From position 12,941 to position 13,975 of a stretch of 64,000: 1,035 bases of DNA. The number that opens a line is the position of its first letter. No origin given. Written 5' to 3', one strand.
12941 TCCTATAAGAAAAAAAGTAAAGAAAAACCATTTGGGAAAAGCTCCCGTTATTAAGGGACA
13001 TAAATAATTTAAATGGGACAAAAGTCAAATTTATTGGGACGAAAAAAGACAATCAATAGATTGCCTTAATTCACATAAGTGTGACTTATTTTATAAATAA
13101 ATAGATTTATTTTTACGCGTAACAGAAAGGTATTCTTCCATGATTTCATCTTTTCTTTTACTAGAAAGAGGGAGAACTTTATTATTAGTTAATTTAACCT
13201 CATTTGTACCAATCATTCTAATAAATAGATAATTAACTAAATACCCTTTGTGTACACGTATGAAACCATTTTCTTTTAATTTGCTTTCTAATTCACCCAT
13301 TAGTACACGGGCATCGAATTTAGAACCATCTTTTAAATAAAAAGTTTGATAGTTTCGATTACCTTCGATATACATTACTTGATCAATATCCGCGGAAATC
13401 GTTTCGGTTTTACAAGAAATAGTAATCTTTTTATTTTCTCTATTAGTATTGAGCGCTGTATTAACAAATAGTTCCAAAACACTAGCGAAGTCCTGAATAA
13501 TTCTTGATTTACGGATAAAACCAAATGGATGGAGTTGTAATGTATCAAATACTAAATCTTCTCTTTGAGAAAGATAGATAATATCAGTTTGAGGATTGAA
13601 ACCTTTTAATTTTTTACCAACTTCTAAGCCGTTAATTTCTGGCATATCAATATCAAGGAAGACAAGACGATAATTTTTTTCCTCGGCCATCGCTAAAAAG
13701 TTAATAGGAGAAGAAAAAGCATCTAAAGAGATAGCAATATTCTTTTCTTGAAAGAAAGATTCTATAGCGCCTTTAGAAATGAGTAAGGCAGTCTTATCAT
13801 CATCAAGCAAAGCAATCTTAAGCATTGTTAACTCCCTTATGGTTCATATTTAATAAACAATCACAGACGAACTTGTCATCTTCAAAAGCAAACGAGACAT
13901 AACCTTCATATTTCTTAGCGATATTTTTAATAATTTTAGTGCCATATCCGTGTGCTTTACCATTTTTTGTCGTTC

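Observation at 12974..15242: AgrC/AgrA-type (HPK10 kinase / LytTR regulator) two-component system with TGGGACA direct-repeat boxes upstream of itself and of the adjacent GH3 operon, and no obvious pheromone gene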

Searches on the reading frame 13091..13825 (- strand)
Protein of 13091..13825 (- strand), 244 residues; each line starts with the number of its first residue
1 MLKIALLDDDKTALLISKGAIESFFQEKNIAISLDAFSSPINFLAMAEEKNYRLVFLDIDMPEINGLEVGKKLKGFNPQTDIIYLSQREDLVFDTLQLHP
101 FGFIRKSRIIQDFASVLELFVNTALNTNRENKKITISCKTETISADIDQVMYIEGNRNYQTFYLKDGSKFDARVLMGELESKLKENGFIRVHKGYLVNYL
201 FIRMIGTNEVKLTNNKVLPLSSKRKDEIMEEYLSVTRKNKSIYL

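Call 3: search_protein_families(library=pfam, proteins=[window:13091-13825:-], max_evalue=0.01)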
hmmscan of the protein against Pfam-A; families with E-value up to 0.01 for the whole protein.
window:13091-13825:- (244 aa): 2 families
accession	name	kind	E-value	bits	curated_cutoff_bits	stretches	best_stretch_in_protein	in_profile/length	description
PF04397.21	LytTR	-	3e-13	50.2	22.6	1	142-230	3-95/98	LytTr DNA-binding domain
PF00072.30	Response_reg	-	6.3e-13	49.3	30.2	1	6-107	3-100/111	Response regulator receiver domain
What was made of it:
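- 13091..13825 (-): Response regulator, 244 aa, with REC and LytTR DNA-binding domains. Its start overlaps the kinase stop by 8 nt. Pfam Response_reg (E 6e-13) and LytTR (E 3e-13) (call 3).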

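Call 27: search_solved_structures(query=window:13091-13825:-, max_evalue=0.01, show_alignments=2)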
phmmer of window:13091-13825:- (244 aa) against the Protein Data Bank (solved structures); distinct sequences matched with E-value up to 0.01: 19.
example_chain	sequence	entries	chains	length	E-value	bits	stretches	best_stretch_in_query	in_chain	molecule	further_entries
1zy2_A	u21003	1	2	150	9e-08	35.1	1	4-130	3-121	transcriptional regulator NtrC1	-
1ny5_A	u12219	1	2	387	6.6e-07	32.3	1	5-129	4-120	transcriptional regulator (NtrC family)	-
4l4u_A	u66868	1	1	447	7.5e-07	32.1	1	4-129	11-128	Transcriptional regulator (NtrC family)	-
8fk2_A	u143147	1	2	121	0.0002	24.1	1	3-95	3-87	Putative response regulator CovR VicR-like protein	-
3jte_A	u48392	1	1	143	0.00036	23.3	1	3-128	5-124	Response regulator receiver protein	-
1dz3_A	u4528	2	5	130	0.00053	22.8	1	3-114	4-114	Stage 0 sporulation protein A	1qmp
8ted_A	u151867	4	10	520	0.0031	20.3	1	23-89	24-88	Response regulator receiver protein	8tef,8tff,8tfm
8thp_A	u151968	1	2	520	0.0031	20.3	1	23-89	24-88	Response regulator receiver protein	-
8phx_A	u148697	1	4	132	0.0033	20.2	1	40-109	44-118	Histidine protein kinase SLN1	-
8p6f_A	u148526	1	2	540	0.0033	20.2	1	23-89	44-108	Response regulator receiver domain-containing protein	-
3nns_A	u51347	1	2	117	0.0034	20.2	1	1-89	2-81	DNA BINDING RESPONSE REGULATOR B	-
5ic5_A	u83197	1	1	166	0.0045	19.8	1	4-111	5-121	Candidate response regulator, CheY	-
6ekg_Y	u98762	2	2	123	0.0056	19.5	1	29-106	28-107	Chemotaxis protein CheY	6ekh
7od9_B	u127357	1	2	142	0.0067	19.2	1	29-106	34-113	Response regulator receiver protein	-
3a0u_A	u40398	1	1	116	0.0078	19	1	42-86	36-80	Response regulator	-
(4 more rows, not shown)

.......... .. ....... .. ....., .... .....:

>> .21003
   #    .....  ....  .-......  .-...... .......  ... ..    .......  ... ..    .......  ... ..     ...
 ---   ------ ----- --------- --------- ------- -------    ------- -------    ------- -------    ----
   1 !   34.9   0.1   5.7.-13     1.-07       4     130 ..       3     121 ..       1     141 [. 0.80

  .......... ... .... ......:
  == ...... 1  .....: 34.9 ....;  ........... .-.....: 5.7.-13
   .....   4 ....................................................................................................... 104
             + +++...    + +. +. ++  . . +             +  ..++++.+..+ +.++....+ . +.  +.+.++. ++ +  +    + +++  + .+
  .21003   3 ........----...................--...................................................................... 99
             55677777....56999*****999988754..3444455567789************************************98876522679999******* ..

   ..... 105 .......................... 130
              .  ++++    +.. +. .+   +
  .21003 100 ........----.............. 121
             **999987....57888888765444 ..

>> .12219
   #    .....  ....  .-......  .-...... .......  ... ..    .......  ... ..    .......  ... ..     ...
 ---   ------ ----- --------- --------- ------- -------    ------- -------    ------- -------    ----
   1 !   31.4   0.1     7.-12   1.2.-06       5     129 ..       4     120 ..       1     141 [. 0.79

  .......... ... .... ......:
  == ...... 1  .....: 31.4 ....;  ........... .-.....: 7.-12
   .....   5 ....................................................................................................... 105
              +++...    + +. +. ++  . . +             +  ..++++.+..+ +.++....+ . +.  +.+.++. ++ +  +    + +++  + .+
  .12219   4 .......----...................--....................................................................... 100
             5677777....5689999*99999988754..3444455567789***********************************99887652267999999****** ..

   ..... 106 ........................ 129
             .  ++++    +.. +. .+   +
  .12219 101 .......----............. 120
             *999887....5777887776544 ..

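Call 31: search_protein_families(library=ncbifam, proteins=[window:13091-13825:-], max_evalue=0.001)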
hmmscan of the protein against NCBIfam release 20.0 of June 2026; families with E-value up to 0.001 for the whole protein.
window:13091-13825:- (244 aa): 25 families
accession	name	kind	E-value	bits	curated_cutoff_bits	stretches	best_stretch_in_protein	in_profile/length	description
NF010684.1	PRK14084.1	equivalog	3.1e-09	37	375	1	50-206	45-221/254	response regulator transcription factor LytR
NF008677.0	PRK11697.1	equivalog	4.7e-09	35.9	246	1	1-222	1-225/238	two-component system response regulator BtsR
TIGR01387.1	cztR_silR_copR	subfamily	4.6e-07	29.7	279.2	1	8-91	6-82/218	heavy metal response regulator transcription factor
NF052445.1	RespRegMctR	equivalog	1.6e-06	27.7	300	1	6-89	6-85/205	two-component system response regulator MctR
NF046049.1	quorum_RR_AgrA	equivalog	3.3e-06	26.8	400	1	3-210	2-218/238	quorum-sensing response regulator AgrA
NF008296.0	PRK11083.1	equivalog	4.6e-06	26.2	273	1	36-92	32-87/228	two-component system response regulator CreB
NF052313.1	T9SS_RR_PorX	equivalog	4.6e-06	25.7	300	1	24-90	19-83/513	T9SS response regulator signal transducer PorX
NF051850.1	RespRegRprY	equivalog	1.5e-05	24.5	370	1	3-88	6-85/234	response regulator transcription factor RprY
NF006900.1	PRK09390.1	equivalog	2.5e-05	23.9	255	1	6-151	9-151/203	response regulator FixJ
NF045991.1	RespRegCtrARhodob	equivalog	4.9e-05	23.2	350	1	4-91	3-84/224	response regulator transcription factor CtrA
NF007935.0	PRK10651.1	equivalog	5.6e-05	22.4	250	1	15-97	17-100/216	two-component system response regulator NarL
NF007018.1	PRK09483.1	equivalog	9.5e-05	22.1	280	1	41-113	37-111/217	UvrY/SirA/GacA family response regulator transcription factor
NF053854.1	RespRegPhoBBctds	equivalog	0.0001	21.8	270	1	48-148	38-143/225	two-component system response regulator PhoB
TIGR01818.1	ntrC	equivalog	0.00011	21.1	558.6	1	30-133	21-122/463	nitrogen regulation protein NR(I)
NF008302.0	PRK11091.1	equivalog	0.00024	19.5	838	1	41-77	559-595/779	aerobic respiration two-component sensor histidine kinase ArcB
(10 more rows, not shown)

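Call 50: search_solved_structures(query=A2, max_evalue=0.1, show_alignments=0)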
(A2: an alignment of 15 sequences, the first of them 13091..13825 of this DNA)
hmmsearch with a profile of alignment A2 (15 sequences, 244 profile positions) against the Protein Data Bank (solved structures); distinct sequences matched with E-value up to 0.1: 188 (the best 60 are shown).
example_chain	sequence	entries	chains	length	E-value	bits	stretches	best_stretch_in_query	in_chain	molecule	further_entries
4cbv_A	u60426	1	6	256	8.5e-11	44.9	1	17-224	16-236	COME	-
9xzo_A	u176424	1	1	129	4.4e-10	42.6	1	1-106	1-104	De novo protein M1X0B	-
2qv0_A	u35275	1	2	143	5.8e-10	42.2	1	31-129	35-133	Protein mrkE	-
6er7_A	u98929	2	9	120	8e-10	41.7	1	3-118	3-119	120aa long hypothetical chemotaxis protein (CheY)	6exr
3a0r_B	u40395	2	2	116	1.8e-09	40.6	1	3-87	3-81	Response regulator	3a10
3a0u_A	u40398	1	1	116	2e-09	40.5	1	3-87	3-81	Response regulator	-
6wsh_A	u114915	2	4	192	8.1e-09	38.4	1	4-90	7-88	Response regulator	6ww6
1zy2_A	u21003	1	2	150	1.1e-08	38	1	4-131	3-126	transcriptional regulator NtrC1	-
8phx_A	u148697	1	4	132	1.2e-08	37.8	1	19-122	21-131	Histidine protein kinase SLN1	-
2lle_A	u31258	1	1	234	1.5e-08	37.6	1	36-110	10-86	Chemotaxis protein CheY, Imidazole glycerol phosphate synthase subunit HisF chimera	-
1tmy_A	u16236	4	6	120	2.1e-08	37.1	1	27-104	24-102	CHEY PROTEIN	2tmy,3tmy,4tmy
1u0s_Y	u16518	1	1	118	2.2e-08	37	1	36-104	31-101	Chemotaxis protein cheY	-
4iga_A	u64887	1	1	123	2.3e-08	37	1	27-104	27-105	Chemotaxis protein CheY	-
8fk2_A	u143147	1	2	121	3e-08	36.6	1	1-90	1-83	Putative response regulator CovR VicR-like protein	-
3d6w_A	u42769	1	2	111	3.3e-08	36.5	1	133-224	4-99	Methyl-accepting/DNA response regulator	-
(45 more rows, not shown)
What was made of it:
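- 13091..13825 (-): The profile's best solved relative is ComE 4cbv (E 8.5e-11) (call 50).
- Closest known: Streptococcus pneumoniae ComD/ComE. Same: ComE is the closest solved full-length relative of the regulator profile (4cbv, E 8.5e-11, covering residues 17-224; call 50).
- The closest solved full-length regulator is ComE (call 50).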
